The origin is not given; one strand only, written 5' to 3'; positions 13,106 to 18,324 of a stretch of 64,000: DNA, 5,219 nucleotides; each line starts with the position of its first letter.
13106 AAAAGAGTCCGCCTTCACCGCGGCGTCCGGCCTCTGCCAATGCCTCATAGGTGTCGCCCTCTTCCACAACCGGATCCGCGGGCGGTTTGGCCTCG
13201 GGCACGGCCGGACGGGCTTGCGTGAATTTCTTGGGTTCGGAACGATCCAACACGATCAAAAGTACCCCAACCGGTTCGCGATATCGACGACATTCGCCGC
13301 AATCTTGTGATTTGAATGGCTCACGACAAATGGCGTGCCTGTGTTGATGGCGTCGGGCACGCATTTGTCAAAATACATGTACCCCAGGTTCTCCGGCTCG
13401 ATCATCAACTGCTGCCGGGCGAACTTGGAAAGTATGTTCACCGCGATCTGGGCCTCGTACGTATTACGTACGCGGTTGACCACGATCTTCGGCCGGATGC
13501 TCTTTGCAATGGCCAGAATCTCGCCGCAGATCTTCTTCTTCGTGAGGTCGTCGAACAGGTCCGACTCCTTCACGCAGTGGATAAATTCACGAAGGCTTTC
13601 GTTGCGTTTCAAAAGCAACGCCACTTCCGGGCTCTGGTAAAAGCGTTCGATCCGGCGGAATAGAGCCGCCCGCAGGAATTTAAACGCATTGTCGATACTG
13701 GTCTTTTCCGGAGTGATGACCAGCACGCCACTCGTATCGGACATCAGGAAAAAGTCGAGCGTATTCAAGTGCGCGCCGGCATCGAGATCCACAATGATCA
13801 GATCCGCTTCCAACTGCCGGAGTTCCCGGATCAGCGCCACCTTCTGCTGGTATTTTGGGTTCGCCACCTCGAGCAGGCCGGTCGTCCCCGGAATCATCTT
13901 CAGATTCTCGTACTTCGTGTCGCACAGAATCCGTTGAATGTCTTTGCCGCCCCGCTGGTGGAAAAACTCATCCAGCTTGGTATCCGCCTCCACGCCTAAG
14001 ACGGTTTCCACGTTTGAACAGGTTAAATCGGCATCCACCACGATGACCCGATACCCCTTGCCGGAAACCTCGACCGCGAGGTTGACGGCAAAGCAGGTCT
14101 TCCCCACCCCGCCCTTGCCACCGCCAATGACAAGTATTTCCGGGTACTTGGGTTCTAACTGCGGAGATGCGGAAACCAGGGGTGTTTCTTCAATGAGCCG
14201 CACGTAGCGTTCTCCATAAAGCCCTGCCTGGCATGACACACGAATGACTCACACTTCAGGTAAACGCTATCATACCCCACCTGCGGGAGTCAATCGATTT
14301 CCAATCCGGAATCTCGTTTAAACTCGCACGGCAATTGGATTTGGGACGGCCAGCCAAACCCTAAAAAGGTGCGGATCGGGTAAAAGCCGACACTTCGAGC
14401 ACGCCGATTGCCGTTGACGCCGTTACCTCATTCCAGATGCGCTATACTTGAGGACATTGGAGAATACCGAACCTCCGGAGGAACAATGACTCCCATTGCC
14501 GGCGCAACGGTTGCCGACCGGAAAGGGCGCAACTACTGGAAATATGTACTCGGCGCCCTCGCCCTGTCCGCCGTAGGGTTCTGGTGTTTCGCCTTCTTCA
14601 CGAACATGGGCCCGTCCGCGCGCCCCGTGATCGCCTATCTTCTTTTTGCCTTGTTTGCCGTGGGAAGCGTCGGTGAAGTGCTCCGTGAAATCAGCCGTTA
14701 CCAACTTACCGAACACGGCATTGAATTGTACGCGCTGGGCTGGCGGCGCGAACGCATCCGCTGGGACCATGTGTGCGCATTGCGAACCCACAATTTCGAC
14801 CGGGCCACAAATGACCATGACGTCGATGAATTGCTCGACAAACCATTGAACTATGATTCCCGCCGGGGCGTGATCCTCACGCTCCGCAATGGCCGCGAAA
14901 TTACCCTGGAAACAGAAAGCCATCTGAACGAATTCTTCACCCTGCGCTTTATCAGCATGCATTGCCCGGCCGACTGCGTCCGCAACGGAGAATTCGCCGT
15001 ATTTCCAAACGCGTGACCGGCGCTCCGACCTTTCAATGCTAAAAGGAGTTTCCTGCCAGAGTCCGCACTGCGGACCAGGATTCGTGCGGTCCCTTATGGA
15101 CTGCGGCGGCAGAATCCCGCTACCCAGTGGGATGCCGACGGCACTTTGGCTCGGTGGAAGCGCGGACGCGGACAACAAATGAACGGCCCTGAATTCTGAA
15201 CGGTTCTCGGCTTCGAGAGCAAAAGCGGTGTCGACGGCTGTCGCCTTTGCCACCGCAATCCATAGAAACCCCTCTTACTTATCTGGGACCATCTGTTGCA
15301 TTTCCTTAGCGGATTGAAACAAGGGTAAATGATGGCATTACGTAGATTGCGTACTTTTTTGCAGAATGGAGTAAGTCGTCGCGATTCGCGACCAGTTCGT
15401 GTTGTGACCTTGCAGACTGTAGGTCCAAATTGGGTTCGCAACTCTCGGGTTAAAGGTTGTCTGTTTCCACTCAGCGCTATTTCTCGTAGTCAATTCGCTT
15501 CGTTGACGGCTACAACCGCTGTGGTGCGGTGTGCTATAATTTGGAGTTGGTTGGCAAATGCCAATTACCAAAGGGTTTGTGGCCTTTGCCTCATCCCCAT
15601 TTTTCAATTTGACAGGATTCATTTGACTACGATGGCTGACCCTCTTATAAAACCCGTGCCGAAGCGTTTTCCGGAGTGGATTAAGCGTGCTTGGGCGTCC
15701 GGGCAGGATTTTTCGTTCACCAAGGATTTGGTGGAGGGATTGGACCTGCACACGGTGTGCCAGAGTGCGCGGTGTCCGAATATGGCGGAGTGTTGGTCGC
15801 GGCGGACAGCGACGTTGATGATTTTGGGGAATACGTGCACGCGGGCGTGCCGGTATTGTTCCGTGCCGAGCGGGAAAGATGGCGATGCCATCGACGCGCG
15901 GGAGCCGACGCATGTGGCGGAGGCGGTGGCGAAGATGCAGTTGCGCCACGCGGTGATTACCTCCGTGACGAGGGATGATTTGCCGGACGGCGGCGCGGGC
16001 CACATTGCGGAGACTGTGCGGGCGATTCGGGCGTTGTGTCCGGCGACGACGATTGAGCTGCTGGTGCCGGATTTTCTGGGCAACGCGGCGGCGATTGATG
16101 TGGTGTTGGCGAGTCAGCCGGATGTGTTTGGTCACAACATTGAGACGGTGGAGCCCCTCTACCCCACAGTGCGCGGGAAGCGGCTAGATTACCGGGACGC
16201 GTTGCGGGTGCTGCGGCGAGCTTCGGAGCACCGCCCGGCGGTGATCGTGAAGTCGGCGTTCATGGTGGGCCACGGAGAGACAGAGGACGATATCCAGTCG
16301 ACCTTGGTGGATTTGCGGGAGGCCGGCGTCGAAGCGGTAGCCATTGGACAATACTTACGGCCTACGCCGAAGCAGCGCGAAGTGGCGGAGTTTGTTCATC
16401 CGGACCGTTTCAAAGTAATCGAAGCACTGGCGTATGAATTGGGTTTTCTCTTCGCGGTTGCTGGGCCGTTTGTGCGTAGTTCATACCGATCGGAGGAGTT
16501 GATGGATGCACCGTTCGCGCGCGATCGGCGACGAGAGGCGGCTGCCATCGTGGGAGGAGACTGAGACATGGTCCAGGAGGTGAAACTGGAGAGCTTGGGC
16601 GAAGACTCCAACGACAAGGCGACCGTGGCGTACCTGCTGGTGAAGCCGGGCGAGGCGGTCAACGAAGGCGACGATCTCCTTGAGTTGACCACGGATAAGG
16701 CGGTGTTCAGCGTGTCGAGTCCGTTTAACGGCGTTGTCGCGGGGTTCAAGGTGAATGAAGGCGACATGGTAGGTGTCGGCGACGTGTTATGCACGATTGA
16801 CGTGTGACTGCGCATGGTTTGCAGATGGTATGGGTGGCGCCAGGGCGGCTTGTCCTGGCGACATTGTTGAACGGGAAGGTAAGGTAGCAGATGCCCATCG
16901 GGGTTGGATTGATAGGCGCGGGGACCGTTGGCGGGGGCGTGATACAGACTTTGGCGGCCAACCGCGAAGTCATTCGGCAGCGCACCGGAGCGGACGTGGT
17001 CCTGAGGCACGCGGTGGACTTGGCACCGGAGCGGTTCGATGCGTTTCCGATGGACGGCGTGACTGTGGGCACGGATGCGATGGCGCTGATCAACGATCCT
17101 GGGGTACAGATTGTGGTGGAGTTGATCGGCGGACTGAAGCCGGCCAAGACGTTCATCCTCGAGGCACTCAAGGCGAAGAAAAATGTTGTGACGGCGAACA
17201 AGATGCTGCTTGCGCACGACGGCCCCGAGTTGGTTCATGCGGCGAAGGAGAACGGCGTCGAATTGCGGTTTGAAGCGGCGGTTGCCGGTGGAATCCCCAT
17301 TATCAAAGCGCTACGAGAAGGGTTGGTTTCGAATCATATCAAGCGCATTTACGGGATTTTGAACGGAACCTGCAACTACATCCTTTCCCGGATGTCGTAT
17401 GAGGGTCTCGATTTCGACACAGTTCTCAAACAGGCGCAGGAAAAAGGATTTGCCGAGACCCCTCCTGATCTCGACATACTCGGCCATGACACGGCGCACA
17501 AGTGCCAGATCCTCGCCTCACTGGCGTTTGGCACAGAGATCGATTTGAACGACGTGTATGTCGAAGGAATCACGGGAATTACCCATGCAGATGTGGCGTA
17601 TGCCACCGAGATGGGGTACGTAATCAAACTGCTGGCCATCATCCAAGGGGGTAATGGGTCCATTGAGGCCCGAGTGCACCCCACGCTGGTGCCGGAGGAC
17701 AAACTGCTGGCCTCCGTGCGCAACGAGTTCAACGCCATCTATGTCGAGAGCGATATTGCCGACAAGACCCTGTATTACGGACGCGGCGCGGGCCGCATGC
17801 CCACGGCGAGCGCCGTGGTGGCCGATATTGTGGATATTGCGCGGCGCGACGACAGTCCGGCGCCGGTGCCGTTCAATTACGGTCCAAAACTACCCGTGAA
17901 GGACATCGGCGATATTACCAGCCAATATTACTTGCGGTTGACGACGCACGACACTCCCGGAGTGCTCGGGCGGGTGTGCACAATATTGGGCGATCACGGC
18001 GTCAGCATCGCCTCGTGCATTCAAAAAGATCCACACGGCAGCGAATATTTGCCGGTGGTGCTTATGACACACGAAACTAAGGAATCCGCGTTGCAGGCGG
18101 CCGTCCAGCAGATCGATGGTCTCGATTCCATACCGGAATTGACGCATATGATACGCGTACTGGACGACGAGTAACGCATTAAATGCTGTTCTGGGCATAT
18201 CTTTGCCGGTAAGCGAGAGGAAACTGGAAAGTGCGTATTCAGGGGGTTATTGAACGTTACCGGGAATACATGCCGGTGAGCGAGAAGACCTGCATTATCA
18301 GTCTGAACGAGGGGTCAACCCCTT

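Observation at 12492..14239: ParA/MinD-like ATPase directly upstream of a bactofilin: candidate cytoskeletal positioning module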

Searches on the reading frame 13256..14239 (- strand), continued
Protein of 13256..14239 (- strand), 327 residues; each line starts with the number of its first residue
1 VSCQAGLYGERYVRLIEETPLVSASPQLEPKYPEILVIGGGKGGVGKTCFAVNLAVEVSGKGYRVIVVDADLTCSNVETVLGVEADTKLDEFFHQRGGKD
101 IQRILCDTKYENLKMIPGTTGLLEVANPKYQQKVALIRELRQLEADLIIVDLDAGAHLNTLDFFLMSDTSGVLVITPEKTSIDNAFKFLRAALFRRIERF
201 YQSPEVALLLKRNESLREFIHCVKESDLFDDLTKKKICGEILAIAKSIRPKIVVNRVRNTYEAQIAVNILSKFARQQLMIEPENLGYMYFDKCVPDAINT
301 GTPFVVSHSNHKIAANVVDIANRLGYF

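Call 33: find_encoding_contigs(protein=P0251, flank=5000, max_places=2)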
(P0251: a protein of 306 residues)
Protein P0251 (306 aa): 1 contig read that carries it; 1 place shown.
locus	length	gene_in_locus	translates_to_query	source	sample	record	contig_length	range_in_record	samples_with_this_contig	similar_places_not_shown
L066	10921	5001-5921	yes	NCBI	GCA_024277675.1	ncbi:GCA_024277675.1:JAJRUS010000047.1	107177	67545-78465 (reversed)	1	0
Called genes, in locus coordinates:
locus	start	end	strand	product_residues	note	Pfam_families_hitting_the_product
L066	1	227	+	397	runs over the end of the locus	PF01966:HD, PF13286:HD_assoc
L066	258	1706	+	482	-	PF01555:N6_N4_Mtase, PF04471:Mrr_cat, PF22722:NA-iREase1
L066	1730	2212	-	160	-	PF01145:Band_7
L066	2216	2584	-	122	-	PF01145:Band_7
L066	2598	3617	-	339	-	PF01145:Band_7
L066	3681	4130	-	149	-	PF00571:CBS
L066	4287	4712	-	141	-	PF01398:JAB, PF14464:Prok-JAB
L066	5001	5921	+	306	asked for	PF00142:Fer4_NifH (weak), PF01656:CbiA, PF02374:ArsA_ATPase (weak), PF06564:CBP_BcsQ (faint), PF10609:ParA, PF13614:AAA_31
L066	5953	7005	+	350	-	PF00483:NTP_transferase, PF12804:NTP_transf_3 (weak), PF22640:ManC_GMP_beta-helix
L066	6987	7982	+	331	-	PF01207:Dus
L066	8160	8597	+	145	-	PF00072:Response_reg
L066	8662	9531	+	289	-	PF03781:FGE-sulfatase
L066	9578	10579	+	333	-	PF03781:FGE-sulfatase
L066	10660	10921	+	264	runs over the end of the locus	PF03781:FGE-sulfatase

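Call 48: find_encoding_contigs(protein=P0255, flank=4000, max_places=1)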
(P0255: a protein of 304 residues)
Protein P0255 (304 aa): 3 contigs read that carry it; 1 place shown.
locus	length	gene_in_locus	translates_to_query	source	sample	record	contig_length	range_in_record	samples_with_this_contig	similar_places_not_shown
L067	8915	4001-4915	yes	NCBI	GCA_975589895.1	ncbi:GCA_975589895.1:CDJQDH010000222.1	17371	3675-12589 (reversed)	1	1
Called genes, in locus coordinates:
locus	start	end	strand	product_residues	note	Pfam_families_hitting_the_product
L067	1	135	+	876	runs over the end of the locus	PF01411:tRNA-synt_2c, PF07973:tRNA_SAD, PF02272:DHHA1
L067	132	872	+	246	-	PF01884:PcrB, PF01180:DHO_dh (weak), PF00977:His_biosynth (weak)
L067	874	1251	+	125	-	PF01648:ACPS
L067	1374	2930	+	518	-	PF03853:YjeF_N, PF01256:Carb_kinase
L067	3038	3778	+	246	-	PF02563:Poly_export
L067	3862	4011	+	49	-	-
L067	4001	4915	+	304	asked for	PF02374:ArsA_ATPase (weak), PF10609:ParA, PF13614:AAA_31, PF00142:Fer4_NifH (weak), PF01656:CbiA, PF09140:MipZ (weak)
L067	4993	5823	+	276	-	PF25199:nSTAND_NTPase5 (faint), PF13191:AAA_16, PF13401:AAA_22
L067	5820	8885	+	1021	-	PF02706:Wzz (weak), PF13807:GNVR, PF01656:CbiA (weak), PF10609:ParA (weak), PF13614:AAA_31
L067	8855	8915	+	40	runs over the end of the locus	-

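Call 49: find_encoding_contigs(protein=P0249, flank=4000, max_places=1)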
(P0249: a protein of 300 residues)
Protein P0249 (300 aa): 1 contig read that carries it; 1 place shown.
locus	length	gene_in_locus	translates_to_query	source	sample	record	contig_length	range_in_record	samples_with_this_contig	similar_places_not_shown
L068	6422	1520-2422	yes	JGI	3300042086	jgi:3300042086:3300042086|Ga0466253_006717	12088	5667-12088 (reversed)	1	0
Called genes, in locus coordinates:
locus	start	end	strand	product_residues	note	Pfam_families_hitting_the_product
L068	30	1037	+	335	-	-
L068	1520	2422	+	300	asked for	PF01656:CbiA, PF02374:ArsA_ATPase (faint), PF10609:ParA, PF13614:AAA_31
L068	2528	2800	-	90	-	-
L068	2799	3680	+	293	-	PF00149:Metallophos, PF12850:Metallophos_2 (weak)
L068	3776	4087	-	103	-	PF00834:Ribul_P_3_epim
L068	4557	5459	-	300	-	PF13620:CarboxypepD_reg, PF13715:CarbopepD_reg_2, PF03544:TonB_C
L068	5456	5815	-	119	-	PF02472:ExbD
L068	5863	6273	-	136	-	PF02472:ExbD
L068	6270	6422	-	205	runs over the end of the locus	PF01618:MotA_ExbB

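Call 50: find_encoding_contigs(protein=P0260, flank=4000, max_places=1)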
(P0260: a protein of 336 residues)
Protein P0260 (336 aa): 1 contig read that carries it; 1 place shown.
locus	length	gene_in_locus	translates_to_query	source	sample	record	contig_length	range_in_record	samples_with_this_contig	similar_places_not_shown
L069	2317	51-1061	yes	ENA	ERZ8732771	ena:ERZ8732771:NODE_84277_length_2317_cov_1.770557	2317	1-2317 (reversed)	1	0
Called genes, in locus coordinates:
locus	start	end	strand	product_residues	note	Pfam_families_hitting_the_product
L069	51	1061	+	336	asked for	PF10609:ParA, PF00142:Fer4_NifH (faint), PF01656:CbiA, PF02374:ArsA_ATPase (faint), PF13614:AAA_31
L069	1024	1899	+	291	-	PF00226:DnaJ, PF12844:HTH_19 (weak), PF13413:HTH_25, PF13560:HTH_31 (weak)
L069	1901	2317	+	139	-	?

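Call 52: predict_structure(alignment_id=A2)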
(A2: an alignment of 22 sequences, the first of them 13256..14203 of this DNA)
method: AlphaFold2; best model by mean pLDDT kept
length: 315 residues; sequences in the alignment: 22
mean_pLDDT: 78.8   pTM: 0.80
mean pLDDT of the five models: 78.8, 78.7, 77.4, 76.7, 72.9
residues with pLDDT >= 90: 64; 70-90: 177; 50-70: 51; < 50: 23
segments of 3 or more residues with pLDDT < 50: 1-17, 293-297
pLDDT, mean of each block of 10 residues (from residue 1): 37 47 81 79 88 89 80 88 87 92 85 71 86 91 61 72 87 87 85 75 85 89 91 89 77 90 93 75 68 51 70 72
secondary structure, 60 per line:
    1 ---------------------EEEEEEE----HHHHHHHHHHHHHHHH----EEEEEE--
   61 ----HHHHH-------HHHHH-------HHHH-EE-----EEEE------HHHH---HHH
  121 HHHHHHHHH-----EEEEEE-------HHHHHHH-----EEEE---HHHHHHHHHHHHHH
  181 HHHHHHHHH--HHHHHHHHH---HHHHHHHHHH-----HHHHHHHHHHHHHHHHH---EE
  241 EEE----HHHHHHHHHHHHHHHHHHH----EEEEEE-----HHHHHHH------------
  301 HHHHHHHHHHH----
elements in order: E22-28 H33-48 E53-58 H65-69 H77-81 H89-92 E101-104 H111-114 H118-129 E135-140 H148-154 E160-163 H167-189 H192-200 H204-213 H219-235 E239-243 H248-266 E271-276 H282-288 H301-311

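Call 56: fold_search(model_id=the predicted structure, library=pdb)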
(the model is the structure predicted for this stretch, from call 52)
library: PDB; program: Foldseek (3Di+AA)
matches with E <= 10: 1173; with E <= 0.001: 278
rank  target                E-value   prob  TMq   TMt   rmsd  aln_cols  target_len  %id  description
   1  5j1j_B                1.7e-14  1.00  0.66  0.83   5.3       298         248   19  Structure of FleN-AMPPNP complex (released 2017-03-29)
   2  4rz2_A                6.4e-14  1.00  0.64  0.77   4.0       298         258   21  Crystal structure of the MinD-like ATPase FlhG (released 2015-03-04)
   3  4rz3_A                2.3e-13  1.00  0.65  0.83   3.3       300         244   21  Crystal structure of the MinD-like ATPase FlhG (released 2015-03-04)
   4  5j1j_A                4.3e-13  1.00  0.64  0.74   5.0       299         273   18  Structure of FleN-AMPPNP complex (released 2017-03-29)
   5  8p53_A                8.1e-13  1.00  0.67  0.77   3.4       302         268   18  Cryo-EM structure of the c-di-GMP-free FleQ-FleN master regulator complex of P. aeruginosa (released 2023-12-13)
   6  7ejw_A                1.5e-12  1.00  0.65  0.74   5.2       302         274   18  Crystal structure of FleN in complex with FleQ AAA+ doamain (released 2021-12-22)
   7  7ejw_B                2.1e-12  1.00  0.64  0.75   5.2       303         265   18  Crystal structure of FleN in complex with FleQ AAA+ doamain (released 2021-12-22)
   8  4rz2_B                2.5e-12  1.00  0.64  0.77   3.9       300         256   21  Crystal structure of the MinD-like ATPase FlhG (released 2015-03-04)
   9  8pb9_A                8.0e-12  1.00  0.65  0.76   5.2       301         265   19  Cryo-EM structure of the c-di-GMP-bound FleQ-FleN master regulator complex from Pseudomonas aeruginosa (released 2023-12-13)
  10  5jvf                  5.7e-11  1.00  0.54  0.63   7.1       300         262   18  Crystal Structure of Apo-FleN (released 2017-03-29)
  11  4v02_B                1.5e-10  1.00  0.60  0.76   4.3       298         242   20  MinC:MinD cell division protein complex, Aquifex aeolicus (released 2015-01-14)
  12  1hyq                  1.7e-10  1.00  0.56  0.74   5.4       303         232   19  MIND BACTERIAL CELL DIVISION REGULATOR FROM A. FULGIDUS (released 2001-03-14)
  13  4v03_A                2.5e-10  1.00  0.58  0.75   4.9       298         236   19  MinD cell division protein, Aquifex aeolicus (released 2015-01-14)
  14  4v02_A                2.7e-10  1.00  0.60  0.75   4.3       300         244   20  MinC:MinD cell division protein complex, Aquifex aeolicus (released 2015-01-14)
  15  9a6n_A                4.5e-10  1.00  0.61  0.74   5.5       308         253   20  Integrative model of SOJ-NRDR by crosslinking MS and deep learning (released 2024-09-18)
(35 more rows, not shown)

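Call 77: find_encoding_contigs(protein=P0001, flank=6000, max_places=1)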
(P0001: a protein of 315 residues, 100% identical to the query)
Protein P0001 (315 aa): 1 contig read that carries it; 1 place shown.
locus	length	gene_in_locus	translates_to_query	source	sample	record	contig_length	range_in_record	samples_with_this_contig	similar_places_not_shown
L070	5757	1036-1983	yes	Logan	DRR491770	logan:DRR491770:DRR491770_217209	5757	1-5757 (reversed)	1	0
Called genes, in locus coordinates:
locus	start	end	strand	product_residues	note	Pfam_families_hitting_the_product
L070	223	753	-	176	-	-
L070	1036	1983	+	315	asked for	PF10609:ParA, PF01656:CbiA, PF02374:ArsA_ATPase (weak), PF13614:AAA_31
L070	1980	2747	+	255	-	PF04519:Bactofilin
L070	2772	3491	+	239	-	PF04298:Zn_peptidase_2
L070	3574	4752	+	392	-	-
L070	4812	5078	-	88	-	PF00830:Ribosomal_L28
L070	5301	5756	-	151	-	?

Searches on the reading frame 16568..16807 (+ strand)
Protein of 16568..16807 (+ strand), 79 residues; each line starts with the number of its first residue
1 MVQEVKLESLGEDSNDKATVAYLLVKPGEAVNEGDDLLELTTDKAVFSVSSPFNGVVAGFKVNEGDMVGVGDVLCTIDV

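Call 40: search_protein_families(library=pfam, proteins=[window:16568-16807:+], max_evalue=0.001)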
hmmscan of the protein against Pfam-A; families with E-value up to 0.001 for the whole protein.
window:16568-16807:+ (79 aa): 4 families
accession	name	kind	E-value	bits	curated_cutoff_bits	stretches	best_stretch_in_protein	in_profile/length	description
PF00364.28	Biotin_lipoyl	-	1.6e-16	60.3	22.1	1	4-77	2-73/73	Biotin-requiring enzyme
PF13533.13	Biotin_lipoyl_2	-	6.7e-08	32.6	29.8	1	48-78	2-32/32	Biotin-lipoyl like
PF13437.12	HlyD_3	-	2.6e-06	28.6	22.2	0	49-77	2-30/106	HlyD family secretion protein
PF16576.10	HlyD_D23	-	0.00053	19.8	30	0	45-77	107-139/214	Barrel-sandwich domain of CusB or HlyD membrane-fusion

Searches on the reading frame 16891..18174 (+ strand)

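Call 40: search_protein_families(library=pfam, proteins=[window:16891-18174:+], max_evalue=0.001)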
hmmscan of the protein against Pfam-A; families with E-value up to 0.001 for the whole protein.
window:16891-18174:+ (427 aa): 4 families
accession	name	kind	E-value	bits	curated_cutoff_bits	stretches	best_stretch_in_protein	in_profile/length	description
PF00742.24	Homoserine_dh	-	3.8e-65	219.4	22.9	1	136-314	1-173/173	Homoserine dehydrogenase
PF03447.22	NAD_binding_3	-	1e-14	55.7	24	1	9-128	1-116/116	Homoserine dehydrogenase, NAD binding domain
PF01842.31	ACT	-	3.6e-10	39.9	27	1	346-409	1-62/66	ACT domain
PF22629.2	ACT_AHAS_ss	-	0.00061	20.3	27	0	348-412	1-63/67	AHAS small subunit-like ACT domain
